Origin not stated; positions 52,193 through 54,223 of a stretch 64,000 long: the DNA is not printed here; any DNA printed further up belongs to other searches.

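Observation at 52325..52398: Convergent 56-nt overlap between tRNA-Cys and the 3' end of the aspartokinase-homoserine dehydrogenase gene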

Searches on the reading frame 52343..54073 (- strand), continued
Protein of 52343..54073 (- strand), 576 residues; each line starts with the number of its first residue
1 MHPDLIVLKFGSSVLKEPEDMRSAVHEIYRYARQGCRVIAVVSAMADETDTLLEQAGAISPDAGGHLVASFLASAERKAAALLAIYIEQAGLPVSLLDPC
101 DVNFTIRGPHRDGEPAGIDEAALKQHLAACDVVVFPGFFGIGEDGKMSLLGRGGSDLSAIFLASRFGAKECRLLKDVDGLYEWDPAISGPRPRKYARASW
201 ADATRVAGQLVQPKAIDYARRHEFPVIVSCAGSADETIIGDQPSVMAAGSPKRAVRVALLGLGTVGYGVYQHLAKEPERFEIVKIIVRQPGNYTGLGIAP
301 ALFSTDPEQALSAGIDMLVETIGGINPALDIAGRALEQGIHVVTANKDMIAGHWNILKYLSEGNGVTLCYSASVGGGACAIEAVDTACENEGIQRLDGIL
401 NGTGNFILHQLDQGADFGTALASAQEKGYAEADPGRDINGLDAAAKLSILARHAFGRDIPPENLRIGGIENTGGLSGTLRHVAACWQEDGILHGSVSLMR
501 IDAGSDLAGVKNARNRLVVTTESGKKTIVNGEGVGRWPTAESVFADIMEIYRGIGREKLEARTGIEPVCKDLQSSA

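Call 40: find_encoding_contigs(protein=P0031, flank=10000, max_places=2)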
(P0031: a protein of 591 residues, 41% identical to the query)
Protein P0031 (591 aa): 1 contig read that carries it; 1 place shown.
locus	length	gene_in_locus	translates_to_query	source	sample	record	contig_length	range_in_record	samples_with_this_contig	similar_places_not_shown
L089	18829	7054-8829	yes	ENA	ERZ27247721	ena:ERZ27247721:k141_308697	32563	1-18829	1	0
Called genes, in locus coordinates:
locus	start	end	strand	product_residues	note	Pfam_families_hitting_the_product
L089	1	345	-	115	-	?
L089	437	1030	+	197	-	PF08238:Sel1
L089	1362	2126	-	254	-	PF02517:Rce1-like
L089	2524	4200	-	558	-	PF04389:Peptidase_M28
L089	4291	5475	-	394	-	PF01053:Cys_Met_Meta_PP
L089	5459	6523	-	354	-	PF00561:Abhydrolase_1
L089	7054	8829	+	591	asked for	PF00696:AA_kinase, PF03447:NAD_binding_3, PF00742:Homoserine_dh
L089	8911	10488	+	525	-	PF07364:DUF1485, PF07171:MlrC_C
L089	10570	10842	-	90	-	PF12833:HTH_18, PF00165:HTH_AraC (faint)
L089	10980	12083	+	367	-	-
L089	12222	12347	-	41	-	-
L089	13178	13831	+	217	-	PF01135:PCMT, PF00398:RrnaAD (weak), PF13649:Methyltransf_25 (faint)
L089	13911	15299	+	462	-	PF02321:OEP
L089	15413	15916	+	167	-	PF10691:DUF2497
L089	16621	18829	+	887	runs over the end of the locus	PF00133:tRNA-synt_1, PF09334:tRNA-synt_1g (weak), PF13603:tRNA-synt_1_2 (weak), PF09334:tRNA-synt_1g, PF08264:Anticodon_1, PF10458:Val_tRNA-synt_C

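Call 55: find_encoding_contigs(protein=P0075, flank=10000, max_places=2)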
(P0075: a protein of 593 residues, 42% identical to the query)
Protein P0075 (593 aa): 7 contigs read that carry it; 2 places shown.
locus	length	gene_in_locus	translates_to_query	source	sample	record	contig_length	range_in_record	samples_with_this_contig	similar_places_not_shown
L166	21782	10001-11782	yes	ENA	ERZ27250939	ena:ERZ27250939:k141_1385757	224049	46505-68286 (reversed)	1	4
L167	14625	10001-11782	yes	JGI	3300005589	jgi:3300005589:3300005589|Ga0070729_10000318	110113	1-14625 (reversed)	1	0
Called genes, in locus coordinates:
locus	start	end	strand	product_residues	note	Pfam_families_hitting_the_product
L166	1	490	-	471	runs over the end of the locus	PF00330:Aconitase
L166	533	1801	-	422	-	PF00682:HMGL-like, PF22617:HCS_D2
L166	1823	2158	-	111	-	PF13710:ACT_5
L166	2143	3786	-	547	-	PF02776:TPP_enzyme_N, PF00205:TPP_enzyme_M, PF02775:TPP_enzyme_C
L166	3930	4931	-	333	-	PF02826:2-Hacid_dh_C (weak), PF03807:F420_oxidored (weak), PF07991:KARI_N, PF01450:KARI_C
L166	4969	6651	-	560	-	PF00920:ILVD_EDD_N, PF24877:ILV_EDD_C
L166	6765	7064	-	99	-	-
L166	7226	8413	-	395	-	PF01053:Cys_Met_Meta_PP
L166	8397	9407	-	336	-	PF00561:Abhydrolase_1, PF12697:Abhydrolase_6 (weak), PF12146:Hydrolase_4 (faint)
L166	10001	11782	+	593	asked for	PF00696:AA_kinase, PF03447:NAD_binding_3, PF00742:Homoserine_dh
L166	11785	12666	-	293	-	PF02153:PDH_N, PF20463:PDH_C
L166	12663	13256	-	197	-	PF00117:GATase, PF07722:Peptidase_C26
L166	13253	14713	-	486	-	PF04715:, PF00425:Chorismate_bind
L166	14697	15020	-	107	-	PF01371:Trp_repressor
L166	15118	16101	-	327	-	PF02746:MR_MLE_N, PF13378:MR_MLE_C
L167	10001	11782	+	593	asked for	PF00696:AA_kinase, PF03447:NAD_binding_3, PF00742:Homoserine_dh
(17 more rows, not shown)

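Call 58: search_protein_families(library=pfam, proteins=[L089:8911-10488:+, L089:10980-12083:+])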
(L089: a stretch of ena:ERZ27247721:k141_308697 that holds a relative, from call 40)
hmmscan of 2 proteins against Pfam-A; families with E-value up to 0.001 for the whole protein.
L089:8911-10488:+ (525 aa): 2 families
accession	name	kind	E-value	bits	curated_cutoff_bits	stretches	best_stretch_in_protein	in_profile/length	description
PF07364.17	DUF1485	-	5e-66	223.4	22.8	1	36-323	1-285/290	Metallopeptidase family M81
PF07171.17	MlrC_C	-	6.3e-20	72.6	27.2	1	348-509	14-178/178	MlrC C-terminus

L089:10980-12083:+ (367 aa): 0 families

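Call 59: search_protein_families(library=ncbifam, proteins=[window:52343-54073:-])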
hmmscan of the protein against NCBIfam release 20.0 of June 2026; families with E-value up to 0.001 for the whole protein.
window:52343-54073:- (576 aa): 28 families (the best 25 are shown)
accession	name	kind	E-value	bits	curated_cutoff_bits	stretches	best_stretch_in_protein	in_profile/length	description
NF004976.0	PRK06349.1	subfamily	1.9e-71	241.4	205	1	253-555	3-323/430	homoserine dehydrogenase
NF006959.0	PRK09436.1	equivalog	9.2e-49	166.2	726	3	335-459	567-694/819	bifunctional aspartate kinase/homoserine dehydrogenase I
NF004912.0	PRK06270.1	equivalog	7.3e-48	163.7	373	1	325-553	105-339/343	homoserine dehydrogenase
NF005154.0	PRK06635.1-2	equivalog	3e-41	142.1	376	1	5-245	4-247/407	aspartate kinase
NF005155.0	PRK06635.1-4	equivalog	1.7e-39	136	346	1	5-231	3-231/407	aspartate kinase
TIGR00657.1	asp_kinases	subfamily_domain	4.7e-35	121.5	208.7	2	69-246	107-295/442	aspartate kinase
TIGR00656.1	asp_kin_monofn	equivalog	6.9e-34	117.5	402.25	1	4-236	2-243/407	aspartate kinase, monofunctional class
NF005153.0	PRK06635.1-1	equivalog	3.2e-32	112.1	585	1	5-236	3-237/421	aspartate kinase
NF007003.0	PRK09466.1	subfamily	5.6e-32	111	582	2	336-466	562-695/810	bifunctional aspartate kinase/homoserine dehydrogenase II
NF006459.0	PRK08841.1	equivalog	9.3e-32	110.5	535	1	3-239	3-242/395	aspartate kinase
NF005656.0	PRK07431.1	equivalog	2.8e-31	108.7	657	1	5-234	3-236/587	aspartate kinase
NF006235.0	PRK08374.1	equivalog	1.1e-30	106.8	451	1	325-549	101-327/336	homoserine dehydrogenase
NF005156.0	PRK06635.1-5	equivalog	1.9e-29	102.7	594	1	5-239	3-240/411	aspartate kinase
NF006068.0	PRK08210.1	equivalog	1.4e-25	90.3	474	1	5-234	3-239/405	aspartate kinase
NF005161.0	PRK06635.2-5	equivalog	4.3e-25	88.4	586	1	6-228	6-229/402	aspartate kinase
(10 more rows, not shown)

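Call 69: predict_structure(alignment_id=A1)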
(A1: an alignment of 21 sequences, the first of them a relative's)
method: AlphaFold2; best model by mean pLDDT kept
length: 576 residues; sequences in the alignment: 21
mean_pLDDT: 89.9   pTM: 0.87
mean pLDDT of the five models: 89.9, 88.0, 87.8, 86.9, 86.9
residues with pLDDT >= 90: 388; 70-90: 158; 50-70: 29; < 50: 1
segments of 3 or more residues with pLDDT < 50: none
pLDDT, mean of each block of 10 residues (from residue 1): 85 91 92 93 91 90 89 94 94 92 94 94 91 95 95 94 96 92 83 91 84 93 94 88 85 86 90 90 93 89 91 94 84 96 94 94 95 86 90 95 93 91 90 90 96 94 94 75 95 95 87 92 92 87 93 74 57 60
secondary structure, 60 per line:
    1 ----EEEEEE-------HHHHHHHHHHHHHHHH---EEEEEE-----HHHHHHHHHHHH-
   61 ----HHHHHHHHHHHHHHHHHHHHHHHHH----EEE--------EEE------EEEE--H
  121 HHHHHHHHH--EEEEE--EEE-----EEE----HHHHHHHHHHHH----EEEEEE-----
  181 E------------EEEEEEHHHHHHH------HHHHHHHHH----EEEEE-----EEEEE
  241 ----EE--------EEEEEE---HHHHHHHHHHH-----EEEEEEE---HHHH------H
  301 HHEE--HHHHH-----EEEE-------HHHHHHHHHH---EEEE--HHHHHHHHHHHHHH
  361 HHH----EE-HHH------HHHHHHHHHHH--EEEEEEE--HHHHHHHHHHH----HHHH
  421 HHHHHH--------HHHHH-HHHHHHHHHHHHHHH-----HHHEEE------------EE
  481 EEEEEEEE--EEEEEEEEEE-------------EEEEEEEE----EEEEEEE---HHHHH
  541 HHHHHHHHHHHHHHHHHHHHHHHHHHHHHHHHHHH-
elements in order: E5-10 H18-33 E37-42 H48-59 H65-89 E94-96 E105-107 E114-117 H120-129 E132-136 E139-141 E147-149 H154-165 E170-175 E194-199 H200-206 H213-221 E226-230 E236-240 E255-260 H264-274 E280-286 H290-293 H307-311 E317-320 H328-337 E341-344 H347-363 H380-390 E393-399 H402-412 H417-426 H435-439 H441-455 E464-466 E479-488 E491-500 E514-521 E526-532 H536-575
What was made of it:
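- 52343..54073 (-): CDS for a 576-aa aspartokinase-homoserine dehydrogenase fusion without ACT domains. AlphaFold model with mean pLDDT 89.9 (call 69).
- Low pLDDT of residues after about 555 in an otherwise confident model (mean 89.9): call 69.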
